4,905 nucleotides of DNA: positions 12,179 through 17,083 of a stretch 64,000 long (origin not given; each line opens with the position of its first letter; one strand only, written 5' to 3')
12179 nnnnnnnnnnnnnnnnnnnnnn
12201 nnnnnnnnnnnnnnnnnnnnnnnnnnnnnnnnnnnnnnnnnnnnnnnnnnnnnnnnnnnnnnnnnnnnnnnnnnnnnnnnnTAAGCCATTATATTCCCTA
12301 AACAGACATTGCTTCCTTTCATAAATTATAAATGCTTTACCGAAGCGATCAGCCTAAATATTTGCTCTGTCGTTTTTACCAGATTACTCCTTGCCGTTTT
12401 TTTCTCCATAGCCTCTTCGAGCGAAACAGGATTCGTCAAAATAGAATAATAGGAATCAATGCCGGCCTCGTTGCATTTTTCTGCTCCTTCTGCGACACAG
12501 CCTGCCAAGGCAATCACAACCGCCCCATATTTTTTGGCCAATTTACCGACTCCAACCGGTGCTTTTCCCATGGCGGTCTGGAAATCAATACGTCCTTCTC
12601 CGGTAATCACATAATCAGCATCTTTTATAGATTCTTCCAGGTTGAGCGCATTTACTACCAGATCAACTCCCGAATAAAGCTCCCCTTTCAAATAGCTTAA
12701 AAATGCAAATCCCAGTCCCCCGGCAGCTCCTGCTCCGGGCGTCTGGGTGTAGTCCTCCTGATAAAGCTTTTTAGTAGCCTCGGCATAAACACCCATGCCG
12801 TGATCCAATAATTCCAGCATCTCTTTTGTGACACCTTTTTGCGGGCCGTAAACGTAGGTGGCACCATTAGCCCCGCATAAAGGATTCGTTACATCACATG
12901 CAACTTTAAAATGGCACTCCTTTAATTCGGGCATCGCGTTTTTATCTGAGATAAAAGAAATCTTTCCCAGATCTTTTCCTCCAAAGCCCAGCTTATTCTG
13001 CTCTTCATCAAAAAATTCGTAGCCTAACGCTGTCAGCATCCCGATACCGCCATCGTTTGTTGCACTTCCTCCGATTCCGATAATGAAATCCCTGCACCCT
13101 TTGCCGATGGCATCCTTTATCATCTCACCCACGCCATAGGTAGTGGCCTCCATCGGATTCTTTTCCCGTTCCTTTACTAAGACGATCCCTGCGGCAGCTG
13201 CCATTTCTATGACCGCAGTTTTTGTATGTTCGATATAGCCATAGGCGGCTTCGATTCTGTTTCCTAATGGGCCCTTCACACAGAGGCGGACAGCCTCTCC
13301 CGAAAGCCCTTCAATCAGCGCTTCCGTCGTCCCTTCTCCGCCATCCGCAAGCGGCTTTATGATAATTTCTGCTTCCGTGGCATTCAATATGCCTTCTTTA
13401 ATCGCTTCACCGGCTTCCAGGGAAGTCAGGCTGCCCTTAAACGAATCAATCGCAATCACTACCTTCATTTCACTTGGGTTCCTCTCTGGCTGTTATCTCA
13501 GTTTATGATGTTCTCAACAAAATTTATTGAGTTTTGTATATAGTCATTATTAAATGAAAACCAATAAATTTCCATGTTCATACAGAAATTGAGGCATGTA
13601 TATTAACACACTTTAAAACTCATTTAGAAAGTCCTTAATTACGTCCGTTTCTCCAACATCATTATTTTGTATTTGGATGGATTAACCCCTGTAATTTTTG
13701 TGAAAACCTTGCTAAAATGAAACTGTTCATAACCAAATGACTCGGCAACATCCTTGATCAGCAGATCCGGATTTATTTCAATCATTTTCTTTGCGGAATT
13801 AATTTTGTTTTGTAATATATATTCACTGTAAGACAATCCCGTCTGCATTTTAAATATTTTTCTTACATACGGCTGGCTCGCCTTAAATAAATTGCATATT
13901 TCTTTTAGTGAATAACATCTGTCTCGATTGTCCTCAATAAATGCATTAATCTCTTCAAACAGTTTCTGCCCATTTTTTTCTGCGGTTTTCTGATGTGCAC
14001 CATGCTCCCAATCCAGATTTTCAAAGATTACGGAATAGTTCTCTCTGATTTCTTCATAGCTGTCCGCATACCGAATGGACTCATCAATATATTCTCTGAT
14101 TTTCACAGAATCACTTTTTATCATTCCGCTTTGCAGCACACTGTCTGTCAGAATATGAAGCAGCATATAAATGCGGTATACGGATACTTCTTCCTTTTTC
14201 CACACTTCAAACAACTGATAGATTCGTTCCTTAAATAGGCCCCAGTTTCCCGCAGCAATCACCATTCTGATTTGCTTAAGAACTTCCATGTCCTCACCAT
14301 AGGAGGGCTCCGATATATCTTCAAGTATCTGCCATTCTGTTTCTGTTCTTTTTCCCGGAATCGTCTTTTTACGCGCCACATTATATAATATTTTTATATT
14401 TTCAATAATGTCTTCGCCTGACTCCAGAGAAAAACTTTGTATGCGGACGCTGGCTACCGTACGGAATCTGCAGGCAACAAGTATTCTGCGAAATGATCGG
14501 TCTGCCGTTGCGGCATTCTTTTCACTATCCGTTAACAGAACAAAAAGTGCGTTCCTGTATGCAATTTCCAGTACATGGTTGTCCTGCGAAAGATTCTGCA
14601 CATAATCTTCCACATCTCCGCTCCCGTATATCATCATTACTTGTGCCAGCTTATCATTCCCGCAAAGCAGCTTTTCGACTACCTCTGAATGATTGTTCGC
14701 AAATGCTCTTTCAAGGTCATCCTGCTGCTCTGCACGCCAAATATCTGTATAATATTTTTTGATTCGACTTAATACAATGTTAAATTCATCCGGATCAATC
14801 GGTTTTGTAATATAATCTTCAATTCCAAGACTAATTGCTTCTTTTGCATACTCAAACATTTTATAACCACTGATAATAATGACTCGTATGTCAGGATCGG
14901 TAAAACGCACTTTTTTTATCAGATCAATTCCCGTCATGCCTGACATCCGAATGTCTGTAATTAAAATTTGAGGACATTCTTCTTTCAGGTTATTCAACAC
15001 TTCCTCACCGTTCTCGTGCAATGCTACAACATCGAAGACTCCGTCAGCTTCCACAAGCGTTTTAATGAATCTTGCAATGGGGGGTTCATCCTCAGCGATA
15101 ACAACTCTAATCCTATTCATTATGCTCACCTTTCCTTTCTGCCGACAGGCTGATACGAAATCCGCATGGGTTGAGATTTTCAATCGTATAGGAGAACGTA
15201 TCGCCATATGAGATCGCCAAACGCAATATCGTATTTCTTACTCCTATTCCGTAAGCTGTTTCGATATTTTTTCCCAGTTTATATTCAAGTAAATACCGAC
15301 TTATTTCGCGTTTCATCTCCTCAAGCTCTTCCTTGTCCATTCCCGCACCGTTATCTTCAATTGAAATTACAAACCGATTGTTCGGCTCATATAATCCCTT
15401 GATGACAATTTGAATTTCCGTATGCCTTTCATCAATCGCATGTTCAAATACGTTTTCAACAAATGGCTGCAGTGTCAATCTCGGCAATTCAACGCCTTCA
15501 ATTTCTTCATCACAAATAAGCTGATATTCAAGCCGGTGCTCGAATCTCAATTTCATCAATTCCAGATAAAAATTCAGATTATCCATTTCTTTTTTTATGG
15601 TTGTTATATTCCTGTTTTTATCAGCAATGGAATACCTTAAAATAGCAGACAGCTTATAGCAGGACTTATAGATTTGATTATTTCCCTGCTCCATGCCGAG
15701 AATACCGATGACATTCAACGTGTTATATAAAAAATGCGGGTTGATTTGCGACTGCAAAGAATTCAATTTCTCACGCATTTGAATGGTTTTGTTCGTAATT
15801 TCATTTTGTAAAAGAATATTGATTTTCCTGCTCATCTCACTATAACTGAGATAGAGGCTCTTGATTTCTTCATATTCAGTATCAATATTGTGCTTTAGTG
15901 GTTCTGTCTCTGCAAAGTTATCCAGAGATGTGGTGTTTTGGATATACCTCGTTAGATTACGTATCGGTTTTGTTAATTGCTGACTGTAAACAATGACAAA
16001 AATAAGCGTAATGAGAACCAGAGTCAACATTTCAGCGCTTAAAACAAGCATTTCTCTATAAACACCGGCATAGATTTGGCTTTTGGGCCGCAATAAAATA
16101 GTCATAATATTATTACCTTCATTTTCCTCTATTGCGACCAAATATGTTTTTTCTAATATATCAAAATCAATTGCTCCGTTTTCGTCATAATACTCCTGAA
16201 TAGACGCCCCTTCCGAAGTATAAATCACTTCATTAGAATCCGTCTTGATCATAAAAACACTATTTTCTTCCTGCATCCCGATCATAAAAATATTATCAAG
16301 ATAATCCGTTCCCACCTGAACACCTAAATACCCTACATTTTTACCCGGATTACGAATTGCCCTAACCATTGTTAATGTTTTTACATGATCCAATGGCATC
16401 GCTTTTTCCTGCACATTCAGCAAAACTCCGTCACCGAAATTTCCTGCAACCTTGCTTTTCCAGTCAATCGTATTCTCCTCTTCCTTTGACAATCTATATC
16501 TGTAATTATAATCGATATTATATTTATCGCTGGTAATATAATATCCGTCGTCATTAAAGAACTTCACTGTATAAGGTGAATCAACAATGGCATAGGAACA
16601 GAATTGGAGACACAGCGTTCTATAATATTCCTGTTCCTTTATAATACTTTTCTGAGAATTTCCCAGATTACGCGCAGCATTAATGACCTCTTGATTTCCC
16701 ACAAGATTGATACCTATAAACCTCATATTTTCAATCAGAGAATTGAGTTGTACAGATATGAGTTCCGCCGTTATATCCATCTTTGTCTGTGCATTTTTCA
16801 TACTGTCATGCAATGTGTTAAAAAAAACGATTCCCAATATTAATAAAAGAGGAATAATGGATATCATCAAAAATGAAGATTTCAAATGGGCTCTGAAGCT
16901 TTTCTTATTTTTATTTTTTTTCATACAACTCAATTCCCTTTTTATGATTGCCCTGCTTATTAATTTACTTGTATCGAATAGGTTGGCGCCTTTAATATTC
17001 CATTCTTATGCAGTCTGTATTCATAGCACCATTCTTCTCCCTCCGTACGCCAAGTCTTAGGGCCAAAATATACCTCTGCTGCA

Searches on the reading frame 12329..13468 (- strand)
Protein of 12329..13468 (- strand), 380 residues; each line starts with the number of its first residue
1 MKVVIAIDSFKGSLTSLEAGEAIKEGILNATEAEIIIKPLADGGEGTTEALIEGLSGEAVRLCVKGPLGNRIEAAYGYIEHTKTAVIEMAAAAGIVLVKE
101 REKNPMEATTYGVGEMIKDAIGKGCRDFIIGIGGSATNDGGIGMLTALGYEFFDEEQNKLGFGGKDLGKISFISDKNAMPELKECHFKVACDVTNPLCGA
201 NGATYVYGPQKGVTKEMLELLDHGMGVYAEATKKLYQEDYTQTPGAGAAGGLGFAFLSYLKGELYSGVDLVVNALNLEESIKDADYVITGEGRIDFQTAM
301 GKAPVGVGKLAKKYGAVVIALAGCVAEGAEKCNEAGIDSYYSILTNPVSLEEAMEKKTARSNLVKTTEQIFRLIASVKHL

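Call 104: search_protein_families(library=pfam, proteins=[window:12329-13468:-], max_evalue=0.000001)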
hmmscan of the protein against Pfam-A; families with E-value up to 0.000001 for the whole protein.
window:12329-13468:- (380 aa): 1 family
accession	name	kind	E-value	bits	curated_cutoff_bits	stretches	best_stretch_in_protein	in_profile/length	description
PF02595.20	Gly_kinase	-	4.7e-146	486.9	23.3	1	3-374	1-371/372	Glycerate kinase family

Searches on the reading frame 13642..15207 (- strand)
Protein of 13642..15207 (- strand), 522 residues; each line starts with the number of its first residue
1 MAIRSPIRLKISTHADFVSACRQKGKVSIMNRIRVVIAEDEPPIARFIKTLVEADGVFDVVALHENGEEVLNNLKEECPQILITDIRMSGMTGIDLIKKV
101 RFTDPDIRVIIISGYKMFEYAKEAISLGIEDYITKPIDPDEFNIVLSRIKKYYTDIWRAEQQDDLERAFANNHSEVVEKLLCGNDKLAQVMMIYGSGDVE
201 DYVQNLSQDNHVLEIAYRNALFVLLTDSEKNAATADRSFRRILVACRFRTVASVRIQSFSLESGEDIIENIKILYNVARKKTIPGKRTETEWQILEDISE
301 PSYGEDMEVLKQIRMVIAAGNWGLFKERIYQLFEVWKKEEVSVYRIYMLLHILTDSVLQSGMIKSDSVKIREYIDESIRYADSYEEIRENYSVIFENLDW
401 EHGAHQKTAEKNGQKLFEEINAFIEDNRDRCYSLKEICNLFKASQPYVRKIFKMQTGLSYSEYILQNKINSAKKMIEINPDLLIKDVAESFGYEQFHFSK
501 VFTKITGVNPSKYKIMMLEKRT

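Call 104: search_protein_families(library=pfam, proteins=[window:13642-15207:-], max_evalue=0.000001)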
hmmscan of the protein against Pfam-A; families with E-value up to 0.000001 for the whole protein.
window:13642-15207:- (522 aa): 3 families
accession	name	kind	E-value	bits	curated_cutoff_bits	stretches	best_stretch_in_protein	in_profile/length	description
PF00072.30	Response_reg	-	1e-25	90.5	30.2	1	35-142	1-106/111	Response regulator receiver domain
PF12833.13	HTH_18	-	1.5e-12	48.1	33.6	1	438-514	2-78/80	Helix-turn-helix domain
PF00165.29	HTH_AraC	-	3.4e-12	46.6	26.6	0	481-513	8-40/42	Bacterial regulatory helix-turn-helix proteins, AraC family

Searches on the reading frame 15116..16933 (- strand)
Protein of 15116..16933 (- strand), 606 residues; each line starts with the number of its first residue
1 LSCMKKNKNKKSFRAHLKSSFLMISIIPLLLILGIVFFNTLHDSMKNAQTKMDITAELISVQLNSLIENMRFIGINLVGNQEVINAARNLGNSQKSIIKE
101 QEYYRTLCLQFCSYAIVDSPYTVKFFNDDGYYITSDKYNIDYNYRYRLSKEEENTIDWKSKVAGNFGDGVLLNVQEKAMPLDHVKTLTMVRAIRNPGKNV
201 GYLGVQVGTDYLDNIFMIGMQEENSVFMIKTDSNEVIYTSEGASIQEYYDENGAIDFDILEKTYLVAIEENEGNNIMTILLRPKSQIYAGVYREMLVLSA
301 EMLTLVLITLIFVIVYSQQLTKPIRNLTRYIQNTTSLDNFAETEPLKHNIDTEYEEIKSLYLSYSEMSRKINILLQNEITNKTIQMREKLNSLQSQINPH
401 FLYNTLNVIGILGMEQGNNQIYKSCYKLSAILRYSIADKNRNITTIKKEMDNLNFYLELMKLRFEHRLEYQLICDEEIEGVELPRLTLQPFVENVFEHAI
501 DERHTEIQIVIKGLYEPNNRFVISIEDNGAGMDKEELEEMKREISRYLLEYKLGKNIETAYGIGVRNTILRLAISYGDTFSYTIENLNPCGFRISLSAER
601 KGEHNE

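Call 105: search_protein_families(library=pfam, proteins=[window:15116-16933:-], max_evalue=0.000001)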
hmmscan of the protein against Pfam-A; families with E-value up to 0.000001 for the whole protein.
window:15116-16933:- (606 aa): 1 family
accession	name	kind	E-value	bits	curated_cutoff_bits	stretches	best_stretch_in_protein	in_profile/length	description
PF06580.19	His_kinase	-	4.5e-23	81.7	25.2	1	389-468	2-81/81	Histidine kinase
